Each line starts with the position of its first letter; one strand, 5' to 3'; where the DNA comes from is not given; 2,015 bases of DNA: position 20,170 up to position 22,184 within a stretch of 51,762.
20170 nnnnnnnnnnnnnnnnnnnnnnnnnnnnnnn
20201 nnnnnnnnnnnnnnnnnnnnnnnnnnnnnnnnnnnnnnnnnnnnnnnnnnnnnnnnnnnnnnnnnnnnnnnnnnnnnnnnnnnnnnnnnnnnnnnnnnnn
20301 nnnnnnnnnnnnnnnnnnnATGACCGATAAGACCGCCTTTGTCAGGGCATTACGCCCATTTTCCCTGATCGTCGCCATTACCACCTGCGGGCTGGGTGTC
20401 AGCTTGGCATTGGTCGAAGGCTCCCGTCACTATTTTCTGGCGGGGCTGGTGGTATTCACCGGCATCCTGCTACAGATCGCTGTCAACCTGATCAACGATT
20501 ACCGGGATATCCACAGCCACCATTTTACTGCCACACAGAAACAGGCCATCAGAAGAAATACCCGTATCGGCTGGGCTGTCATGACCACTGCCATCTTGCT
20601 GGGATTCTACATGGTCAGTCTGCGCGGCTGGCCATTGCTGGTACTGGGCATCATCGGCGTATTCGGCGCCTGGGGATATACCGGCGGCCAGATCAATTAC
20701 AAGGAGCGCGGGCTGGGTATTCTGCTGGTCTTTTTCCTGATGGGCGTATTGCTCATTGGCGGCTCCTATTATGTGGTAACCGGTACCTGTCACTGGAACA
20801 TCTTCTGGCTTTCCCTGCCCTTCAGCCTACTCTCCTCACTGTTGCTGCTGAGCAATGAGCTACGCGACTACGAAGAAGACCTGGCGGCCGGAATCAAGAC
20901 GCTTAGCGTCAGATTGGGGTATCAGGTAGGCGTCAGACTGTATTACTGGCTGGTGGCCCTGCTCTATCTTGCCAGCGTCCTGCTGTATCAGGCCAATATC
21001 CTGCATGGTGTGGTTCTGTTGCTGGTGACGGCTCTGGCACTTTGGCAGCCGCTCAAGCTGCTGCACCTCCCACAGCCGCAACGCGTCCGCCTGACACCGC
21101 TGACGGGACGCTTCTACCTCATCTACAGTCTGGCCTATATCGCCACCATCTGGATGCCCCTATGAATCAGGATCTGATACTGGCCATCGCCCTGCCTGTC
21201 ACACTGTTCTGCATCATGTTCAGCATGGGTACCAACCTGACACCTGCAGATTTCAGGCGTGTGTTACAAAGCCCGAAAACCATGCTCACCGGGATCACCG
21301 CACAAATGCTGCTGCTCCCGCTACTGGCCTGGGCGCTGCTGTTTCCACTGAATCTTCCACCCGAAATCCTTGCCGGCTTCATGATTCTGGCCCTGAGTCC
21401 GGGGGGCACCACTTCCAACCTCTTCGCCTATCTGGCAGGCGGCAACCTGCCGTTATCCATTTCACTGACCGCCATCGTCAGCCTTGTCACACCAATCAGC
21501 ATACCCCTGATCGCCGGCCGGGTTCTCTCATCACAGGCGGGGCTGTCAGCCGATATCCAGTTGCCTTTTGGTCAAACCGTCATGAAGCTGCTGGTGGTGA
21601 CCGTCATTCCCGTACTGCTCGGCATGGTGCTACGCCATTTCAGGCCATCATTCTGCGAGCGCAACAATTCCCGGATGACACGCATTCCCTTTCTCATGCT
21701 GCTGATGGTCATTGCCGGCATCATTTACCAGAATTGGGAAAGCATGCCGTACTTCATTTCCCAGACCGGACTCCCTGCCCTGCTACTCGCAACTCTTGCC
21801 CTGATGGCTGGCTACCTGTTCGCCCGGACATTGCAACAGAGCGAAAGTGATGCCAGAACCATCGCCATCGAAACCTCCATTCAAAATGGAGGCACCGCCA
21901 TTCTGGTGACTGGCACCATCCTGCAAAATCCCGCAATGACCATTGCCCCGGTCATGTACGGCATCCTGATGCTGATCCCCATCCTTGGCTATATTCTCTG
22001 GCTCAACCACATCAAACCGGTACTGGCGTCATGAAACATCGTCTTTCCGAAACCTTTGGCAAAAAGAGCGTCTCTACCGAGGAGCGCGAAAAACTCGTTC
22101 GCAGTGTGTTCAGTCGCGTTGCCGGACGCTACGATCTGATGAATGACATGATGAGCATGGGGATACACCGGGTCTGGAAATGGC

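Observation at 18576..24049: Six extra genes attached to the nos operon: candidate naphthoquinone-salvage / menaquinone-finishing module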

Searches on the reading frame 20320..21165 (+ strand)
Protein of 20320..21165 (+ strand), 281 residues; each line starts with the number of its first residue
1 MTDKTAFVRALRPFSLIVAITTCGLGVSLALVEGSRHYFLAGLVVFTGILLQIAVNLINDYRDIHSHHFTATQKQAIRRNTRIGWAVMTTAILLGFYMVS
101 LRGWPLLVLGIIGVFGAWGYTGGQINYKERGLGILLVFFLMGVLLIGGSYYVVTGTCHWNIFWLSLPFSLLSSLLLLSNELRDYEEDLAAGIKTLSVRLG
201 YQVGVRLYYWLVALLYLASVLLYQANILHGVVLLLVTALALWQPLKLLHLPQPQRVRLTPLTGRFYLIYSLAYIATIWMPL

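Call 3: search_protein_families(library=pfam, proteins=[window:20320-21165:+], max_evalue=0.01)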
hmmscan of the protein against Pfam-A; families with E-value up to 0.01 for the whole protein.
window:20320-21165:+ (281 aa): 1 family
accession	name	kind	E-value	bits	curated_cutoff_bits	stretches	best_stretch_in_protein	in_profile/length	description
PF01040.23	UbiA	-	2.5e-28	99.5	34.2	1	26-256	8-240/250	UbiA prenyltransferase family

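Call 5: search_protein_families(library=ncbifam, proteins=[window:20320-21165:+], max_evalue=0.01)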
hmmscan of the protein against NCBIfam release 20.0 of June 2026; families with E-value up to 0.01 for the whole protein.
window:20320-21165:+ (281 aa): 16 families
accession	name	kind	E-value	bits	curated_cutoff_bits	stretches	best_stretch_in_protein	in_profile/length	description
NF004751.0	PRK06080.1-3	equivalog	3.3e-40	138.5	264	1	3-274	9-290/296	1,4-dihydroxy-2-naphthoate polyprenyltransferase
NF004749.0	PRK06080.1-1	equivalog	3.7e-28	98.6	277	1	5-236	20-261/311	1,4-dihydroxy-2-naphthoate polyprenyltransferase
NF004750.0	PRK06080.1-2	equivalog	4.3e-28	98.5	346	1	5-257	7-277/301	1,4-dihydroxy-2-naphthoate polyprenyltransferase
NF004617.0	PRK05951.1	equivalog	9.3e-25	87.4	239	1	11-272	21-299/306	prenyltransferase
TIGR00751.1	menA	equivalog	1.9e-23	83.3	102.15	1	12-251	1-258/284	1,4-dihydroxy-2-naphthoate octaprenyltransferase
NF004754.0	PRK06080.1-6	equivalog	1.1e-15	57.8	522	1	5-248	10-271/308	1,4-dihydroxy-2-naphthoate polyprenyltransferase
NF009926.0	PRK13387.1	equivalog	1.5e-15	57.1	316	1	7-240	6-270/317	1,4-dihydroxy-2-naphthoate polyprenyltransferase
NF004753.0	PRK06080.1-5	equivalog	3.1e-15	56.2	555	1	34-248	43-269/312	1,4-dihydroxy-2-naphthoate polyprenyltransferase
TIGR02235.1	menA_cyano-plnt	equivalog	1.9e-12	47.1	225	1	17-239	12-241/285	2-carboxy-1,4-naphthoquinone phytyltransferase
NF004752.0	PRK06080.1-4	subfamily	2e-11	44.1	289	1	41-250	40-268/300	1,4-dihydroxy-2-naphthoate polyprenyltransferase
NF005742.0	PRK07566.1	equivalog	3e-09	36.4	313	1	37-268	65-301/315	chlorophyll synthase ChlG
TIGR01476.1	chlor_syn_BchG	subfamily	7.5e-07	28.9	212.3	1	22-267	20-272/283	(bacterio)chlorophyll synthase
NF009521.0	PRK12882.1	equivalog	9.4e-06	25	296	1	5-238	6-237/280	geranylgeranylglycerol-phosphate geranylgeranyltransferase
NF009523.0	PRK12884.1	equivalog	4.3e-05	22.8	269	1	8-239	8-235/279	prenyltransferase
NF009513.0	PRK12872.1-3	equivalog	8.9e-05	22.2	288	1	43-245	57-256/293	prenyltransferase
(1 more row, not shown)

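Call 9: find_homologous_proteins(query=window:20320-21165:+, max_evalue=0.00001)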
Query window:20320-21165:+ (281 aa): 581 proteins with E <= 0.00001 among 8000 candidates; the best 120 are listed.
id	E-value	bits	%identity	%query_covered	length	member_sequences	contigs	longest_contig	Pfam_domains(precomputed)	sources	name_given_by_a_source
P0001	1.8e-177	607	100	100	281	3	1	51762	PF01040.24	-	-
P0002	6.6e-156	536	87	100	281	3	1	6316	PF01040.24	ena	-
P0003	2.0e-148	511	84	100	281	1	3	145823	PF01040.24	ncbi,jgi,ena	-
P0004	2.0e-144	498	81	100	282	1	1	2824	PF01040.24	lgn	-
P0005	5.6e-144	497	82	100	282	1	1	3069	PF01040.24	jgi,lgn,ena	-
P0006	6.4e-142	490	80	100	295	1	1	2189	PF01040.24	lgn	-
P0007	8.1e-141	486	81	100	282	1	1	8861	PF01040.24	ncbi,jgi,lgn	-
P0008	1.7e-140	485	80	100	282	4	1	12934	PF01040.24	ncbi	ncbi:MAG: prenyltransferase [Candidatus Marithrix sp.]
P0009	4.0e-140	484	79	100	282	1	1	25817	PF01040.24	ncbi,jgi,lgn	-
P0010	6.7e-140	483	78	100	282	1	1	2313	PF01040.24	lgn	-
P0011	8.9e-140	483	78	100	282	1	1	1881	PF01040.24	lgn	-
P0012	1.6e-139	482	80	100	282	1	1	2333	PF01040.24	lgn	-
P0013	2.3e-139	482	78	100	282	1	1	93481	PF01040.24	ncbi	-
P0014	2.6e-139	481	78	100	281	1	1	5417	PF01040.24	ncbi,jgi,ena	-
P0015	4.4e-139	481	78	100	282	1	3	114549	PF01040.24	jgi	jgi:1,4-dihydroxy-2-naphthoate polyprenyltransferase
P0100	8.0e-113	394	68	100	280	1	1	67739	PF01040.24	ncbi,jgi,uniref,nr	ncbi:hypothetical protein PN36_07655 [Candidatus Thiomargarita nelsonii]|uniref:UbiA prenyltransfera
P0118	5.5e-106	372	64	100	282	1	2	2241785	PF01040.24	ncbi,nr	ncbi:MAG: prenyltransferase [Candidatus Thiodiazotropha taylori]|nr:prenyltransferase [Candidatus Th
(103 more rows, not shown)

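Call 10: find_encoding_contigs(protein=P0118, flank=10000, max_places=2)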
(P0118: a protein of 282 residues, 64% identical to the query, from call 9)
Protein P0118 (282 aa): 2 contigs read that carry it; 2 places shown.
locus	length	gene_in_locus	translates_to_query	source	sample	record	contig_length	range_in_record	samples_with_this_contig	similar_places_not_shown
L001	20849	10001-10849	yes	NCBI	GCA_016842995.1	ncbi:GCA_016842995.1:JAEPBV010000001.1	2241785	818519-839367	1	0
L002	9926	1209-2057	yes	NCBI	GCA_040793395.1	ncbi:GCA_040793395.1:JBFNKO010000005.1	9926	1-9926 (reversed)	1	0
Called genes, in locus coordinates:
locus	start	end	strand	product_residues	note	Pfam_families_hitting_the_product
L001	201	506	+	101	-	PF04049:ANAPC8 (weak), PF12895:ANAPC3, PF13424:TPR_12, PF00515:TPR_1, PF07719:TPR_2 (weak), PF13181:TPR_8 (weak), PF13432:TPR_16, PF14559:TPR_19, +8 more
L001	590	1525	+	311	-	PF01218:Coprogen_oxidas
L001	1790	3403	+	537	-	PF00999:Na_H_Exchanger, PF02254:TrkA_N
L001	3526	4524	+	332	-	PF00561:Abhydrolase_1, PF12146:Hydrolase_4, PF12697:Abhydrolase_6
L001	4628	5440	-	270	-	PF01061:ABC2_membrane, PF12698:ABC2_membrane_3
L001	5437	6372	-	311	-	PF00005:ABC_tran, PF13304:AAA_21 (weak)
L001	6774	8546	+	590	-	-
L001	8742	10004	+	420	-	PF07642:BBP2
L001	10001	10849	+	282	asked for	PF01040:UbiA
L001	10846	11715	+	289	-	PF13593:SBF_like, PF01758:SBF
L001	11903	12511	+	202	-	PF06080:DUF938, PF13649:Methyltransf_25 (faint)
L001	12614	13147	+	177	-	PF05433:Rick_17kDa_Anti (weak)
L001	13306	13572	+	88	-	PF03413:PepSY (weak)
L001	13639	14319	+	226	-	PF00072:Response_reg, PF00486:Trans_reg_C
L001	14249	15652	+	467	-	PF26769:HAMP_PhoQ, PF02518:HATPase_c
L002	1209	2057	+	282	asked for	PF01040:UbiA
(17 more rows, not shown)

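Call 11: find_encoding_contigs(protein=P0100, flank=10000, max_places=2)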
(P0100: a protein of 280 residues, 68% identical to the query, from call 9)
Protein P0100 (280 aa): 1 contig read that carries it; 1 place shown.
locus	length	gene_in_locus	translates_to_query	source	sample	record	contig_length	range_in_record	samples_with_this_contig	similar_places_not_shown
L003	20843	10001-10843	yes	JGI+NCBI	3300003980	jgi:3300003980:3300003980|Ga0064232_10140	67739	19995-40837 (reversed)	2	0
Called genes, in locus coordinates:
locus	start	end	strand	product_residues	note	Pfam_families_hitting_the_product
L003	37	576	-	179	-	PF03446:NAD_binding_2, PF14833:NAD_binding_11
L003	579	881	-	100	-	PF02826:2-Hacid_dh_C (weak), PF03446:NAD_binding_2, PF03807:F420_oxidored (faint)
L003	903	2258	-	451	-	PF00206:Lyase_1, PF08328:ASL_C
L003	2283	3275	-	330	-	PF02401:LYTB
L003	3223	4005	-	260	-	PF02754:CCG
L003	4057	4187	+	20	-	-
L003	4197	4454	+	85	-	-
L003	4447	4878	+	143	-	PF13470:PIN_3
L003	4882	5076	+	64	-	-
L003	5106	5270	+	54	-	-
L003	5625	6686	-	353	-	PF02463:SMC_N (faint), PF00005:ABC_tran, PF13304:AAA_21 (faint), PF03459:TOBE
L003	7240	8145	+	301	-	PF00480:ROK, PF02685:Glucokinase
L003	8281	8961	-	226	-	PF00528:BPD_transp_1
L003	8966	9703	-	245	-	PF01547:SBP_bac_1, PF13531:SBP_bac_11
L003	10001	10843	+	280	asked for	PF01040:UbiA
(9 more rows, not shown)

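Call 13: find_related_loci(query=A1, collection=genome_contigs, flank=10000)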
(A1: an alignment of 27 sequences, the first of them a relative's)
Query A1 (281 aa) in genome_contigs; peptide patterns used: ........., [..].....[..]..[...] (x = any residue, [..] = any of these).
200 stretches matched a pattern; 185 encode a relative of the query (tblastn E <= 1e-3); the best 80 are kept; 79 distinct loci.
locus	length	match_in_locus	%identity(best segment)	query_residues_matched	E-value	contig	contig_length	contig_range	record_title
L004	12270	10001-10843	80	1-281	1e-137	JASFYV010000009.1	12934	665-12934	MAG: Candidatus Marithrix sp. isolate MAY_MAG_00008 ALL_000000004961, whole genome shotgun sequence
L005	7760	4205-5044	78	1-280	1e-137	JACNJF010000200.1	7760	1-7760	MAG: Gammaproteobacteria bacterium isolate NIOZ-UU29 NIOZ-UU_NODE_11795_length_7760_cov_19.4933, whole genome shotgun se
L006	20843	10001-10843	79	1-281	4e-136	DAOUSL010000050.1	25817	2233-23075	MAG TPA_asm: Thioploca sp. isolate CSMAG_545 CSMAG_545_k127_94877_length_25817_cov_29.9390, whole genome shotgun sequenc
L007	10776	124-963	80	1-280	5e-135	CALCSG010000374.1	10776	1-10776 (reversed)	MAG TPA_asm: uncultured Gammaproteobacteria bacterium isolate ERR2206791_bin.50_CONCOCT_v1.1_MAG genome assembly, contig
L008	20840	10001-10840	77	1-280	8e-133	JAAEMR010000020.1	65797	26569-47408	MAG: Gammaproteobacteria bacterium isolate Bse_11 BseG_CONTIG185212, whole genome shotgun sequence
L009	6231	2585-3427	81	1-281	4e-132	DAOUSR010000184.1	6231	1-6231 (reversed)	MAG TPA_asm: Thioploca sp. isolate CSMAG_551 CSMAG_551_k127_1063102_length_6231_cov_14.0000, whole genome shotgun sequen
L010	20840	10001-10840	84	1-280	4e-131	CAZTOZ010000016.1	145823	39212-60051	MAG TPA_asm: uncultured Thiotrichales bacterium isolate binchicken_co219_185 genome assembly, contig: k141_1102603, whol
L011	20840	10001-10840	78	1-280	1e-130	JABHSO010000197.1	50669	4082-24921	MAG: Gammaproteobacteria bacterium isolate SI039_bin4 k141_1263309, whole genome shotgun sequence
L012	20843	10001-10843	75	1-281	4e-129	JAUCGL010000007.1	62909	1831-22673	Candidatus Halobeggiatoa sp. HSG11 NODE_7_length_62909, whole genome shotgun sequence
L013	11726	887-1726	72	1-280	2e-128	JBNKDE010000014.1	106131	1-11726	MAG: Gammaproteobacteria bacterium isolate F1.bin.8.strict NODE_14_length_106131_cov_13.817338, whole genome shotgun seq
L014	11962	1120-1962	73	1-281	3e-124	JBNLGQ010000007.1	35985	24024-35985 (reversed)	MAG: Gammaproteobacteria bacterium isolate C1.bin.13.orig k141_145541, whole genome shotgun sequence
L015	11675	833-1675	73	1-281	2e-123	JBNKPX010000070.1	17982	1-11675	MAG: Gammaproteobacteria bacterium isolate G1.bin.3.strict NODE_70_length_17982_cov_10.767551, whole genome shotgun sequ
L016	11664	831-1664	73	1-278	8e-120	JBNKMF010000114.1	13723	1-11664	MAG: Gammaproteobacteria bacterium isolate H1.bin.24.strict NODE_114_length_13723_cov_134.441888, whole genome shotgun s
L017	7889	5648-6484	73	3-281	3e-119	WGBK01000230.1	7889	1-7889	MAG: Gammaproteobacteria bacterium isolate S144_22 k151_345242, whole genome shotgun sequence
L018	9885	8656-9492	73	1-279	4e-117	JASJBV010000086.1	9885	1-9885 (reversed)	MAG: Gammaproteobacteria bacterium isolate MO_103.B18 MO_103.c_617, whole genome shotgun sequence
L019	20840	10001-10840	69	1-280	3e-115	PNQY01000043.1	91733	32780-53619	MAG: Candidatus Thioglobus perditus isolate CMC-S-2018 NODE_14072+_length_91733_cov_35.0375, whole genome shotgun sequen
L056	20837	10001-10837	44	1-277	8e-58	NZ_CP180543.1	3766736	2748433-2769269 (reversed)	Neptuniibacter sp. SY11_33 chromosome, complete genome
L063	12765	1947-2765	44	4-274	4e-55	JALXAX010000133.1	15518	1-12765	MAG: Thiotrichaceae bacterium isolate T2_metabat2_scaf2bin.050 T2_NODE_3888_length_15518_cov_4.780651, whole genome shot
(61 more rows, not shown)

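Call 21: search_solved_structures(query=A1, max_evalue=0.01)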
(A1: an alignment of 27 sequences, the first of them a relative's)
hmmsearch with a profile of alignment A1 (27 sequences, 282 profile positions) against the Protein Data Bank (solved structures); distinct sequences matched with E-value up to 0.01: 1.
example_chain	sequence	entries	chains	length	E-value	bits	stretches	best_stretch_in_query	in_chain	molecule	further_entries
8djk_B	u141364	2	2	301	9.4e-17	64.1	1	5-275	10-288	UbiA prenyltransferase domain-containing protein 1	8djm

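Call 66: search_protein_families(library=pfam, proteins=[L019:8235-8585:+], max_evalue=10)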
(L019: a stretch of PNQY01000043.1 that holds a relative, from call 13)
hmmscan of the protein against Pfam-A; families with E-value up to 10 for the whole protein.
L019:8235-8585:+ (116 aa): 1 family
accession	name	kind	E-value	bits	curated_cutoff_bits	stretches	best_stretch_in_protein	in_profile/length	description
PF20519.4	Polycystin_dom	-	0.099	12.6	23.6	1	28-103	106-179/199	Polycystin domain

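Call 79: search_protein_families(library=ncbifam, proteins=[L063:1932-2834:+, L056:10001-10837:+], max_evalue=1e-10)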
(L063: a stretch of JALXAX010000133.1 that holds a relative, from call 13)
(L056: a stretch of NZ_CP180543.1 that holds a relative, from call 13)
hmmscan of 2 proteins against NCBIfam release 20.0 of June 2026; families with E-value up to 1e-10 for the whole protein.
L063:1932-2834:+ (300 aa): 10 families
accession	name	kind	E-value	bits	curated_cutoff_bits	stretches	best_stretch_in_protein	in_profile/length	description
NF004751.0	PRK06080.1-3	equivalog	2e-34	119.5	264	1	6-282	10-294/296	1,4-dihydroxy-2-naphthoate polyprenyltransferase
NF004749.0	PRK06080.1-1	equivalog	3.2e-27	95.5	277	1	6-275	19-299/311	1,4-dihydroxy-2-naphthoate polyprenyltransferase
NF004750.0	PRK06080.1-2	equivalog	5.3e-23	81.8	346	1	7-265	7-279/301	1,4-dihydroxy-2-naphthoate polyprenyltransferase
NF004617.0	PRK05951.1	equivalog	1.7e-21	76.7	239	1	14-280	22-296/306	prenyltransferase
TIGR00751.1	menA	equivalog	1.7e-17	63.8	102.15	1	14-266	1-267/284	1,4-dihydroxy-2-naphthoate octaprenyltransferase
NF009926.0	PRK13387.1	equivalog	9.6e-17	61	316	1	22-297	19-315/317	1,4-dihydroxy-2-naphthoate polyprenyltransferase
NF004753.0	PRK06080.1-5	equivalog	6e-15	55.2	555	1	8-249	13-263/312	1,4-dihydroxy-2-naphthoate polyprenyltransferase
TIGR02235.1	menA_cyano-plnt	equivalog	9.5e-15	54.6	225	1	10-242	3-236/285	2-carboxy-1,4-naphthoquinone phytyltransferase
NF004752.0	PRK06080.1-4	subfamily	1e-13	51.6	289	1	78-252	81-262/300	1,4-dihydroxy-2-naphthoate polyprenyltransferase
NF004754.0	PRK06080.1-6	equivalog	7.3e-13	48.5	522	1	9-265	12-282/308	1,4-dihydroxy-2-naphthoate polyprenyltransferase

L056:10001-10837:+ (279 aa): 11 families
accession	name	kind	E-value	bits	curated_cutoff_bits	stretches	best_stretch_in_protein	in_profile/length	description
NF004751.0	PRK06080.1-3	equivalog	3.9e-36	125.1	264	1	89-278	102-292/296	1,4-dihydroxy-2-naphthoate polyprenyltransferase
NF004749.0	PRK06080.1-1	equivalog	4.1e-28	98.4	277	1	7-276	22-302/311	1,4-dihydroxy-2-naphthoate polyprenyltransferase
NF004617.0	PRK05951.1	equivalog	5.2e-26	91.5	239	1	11-278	21-296/306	prenyltransferase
NF004750.0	PRK06080.1-2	equivalog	2.3e-22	79.7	346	1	9-257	11-274/301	1,4-dihydroxy-2-naphthoate polyprenyltransferase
TIGR00751.1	menA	equivalog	5.1e-22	78.6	102.15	1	12-275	1-281/284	1,4-dihydroxy-2-naphthoate octaprenyltransferase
NF009926.0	PRK13387.1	equivalog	3.9e-16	59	316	1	28-257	28-286/317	1,4-dihydroxy-2-naphthoate polyprenyltransferase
NF004753.0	PRK06080.1-5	equivalog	5.5e-16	58.6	555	1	8-276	15-300/312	1,4-dihydroxy-2-naphthoate polyprenyltransferase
NF004754.0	PRK06080.1-6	equivalog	6.5e-15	55.3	522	1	8-246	13-266/308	1,4-dihydroxy-2-naphthoate polyprenyltransferase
TIGR02235.1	menA_cyano-plnt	equivalog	1.6e-13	50.6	225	1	7-253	2-254/285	2-carboxy-1,4-naphthoquinone phytyltransferase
NF004752.0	PRK06080.1-4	subfamily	2.5e-11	43.8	289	1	28-252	28-268/300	1,4-dihydroxy-2-naphthoate polyprenyltransferase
TIGR01476.1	chlor_syn_BchG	subfamily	3.5e-11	43.1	212.3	1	16-274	12-276/283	(bacterio)chlorophyll synthase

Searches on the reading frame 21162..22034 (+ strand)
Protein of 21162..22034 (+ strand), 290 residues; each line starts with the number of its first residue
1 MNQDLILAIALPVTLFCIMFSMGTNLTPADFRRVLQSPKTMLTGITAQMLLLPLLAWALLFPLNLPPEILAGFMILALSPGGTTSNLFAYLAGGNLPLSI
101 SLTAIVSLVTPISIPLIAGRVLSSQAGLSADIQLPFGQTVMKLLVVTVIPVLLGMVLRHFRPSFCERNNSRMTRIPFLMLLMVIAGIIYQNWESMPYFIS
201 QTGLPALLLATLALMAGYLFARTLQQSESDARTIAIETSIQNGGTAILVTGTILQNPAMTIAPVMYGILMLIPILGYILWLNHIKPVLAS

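Call 3: search_protein_families(library=pfam, proteins=[window:21162-22034:+], max_evalue=0.01)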
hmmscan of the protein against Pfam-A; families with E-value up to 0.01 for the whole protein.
window:21162-22034:+ (290 aa): 3 families
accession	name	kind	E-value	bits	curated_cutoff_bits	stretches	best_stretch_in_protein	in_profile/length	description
PF01758.21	SBF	-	1.3e-34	120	24.3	1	13-191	2-184/191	Sodium Bile acid symporter family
PF13593.11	SBF_like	-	1.1e-14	54.8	25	1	15-236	37-262/313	SBF-like CPA transporter family (DUF4137)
PF03547.23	Mem_trans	-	0.00071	18.7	25.7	1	15-115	241-340/343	Membrane transport protein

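Call 5: search_protein_families(library=ncbifam, proteins=[window:21162-22034:+], max_evalue=0.01)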
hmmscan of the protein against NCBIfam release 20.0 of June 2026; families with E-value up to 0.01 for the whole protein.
window:21162-22034:+ (290 aa): 2 families
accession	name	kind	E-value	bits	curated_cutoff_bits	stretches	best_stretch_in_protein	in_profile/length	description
TIGR00841.1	bass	subfamily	1.1e-51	176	326.3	1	6-272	34-295/321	bile acid:sodium symporter family transporter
NF047939.1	PantTportPanS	equivalog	1.8e-34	119.8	400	1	13-257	35-272/299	ketopantoate/pantoate/pantothenate transporter PanS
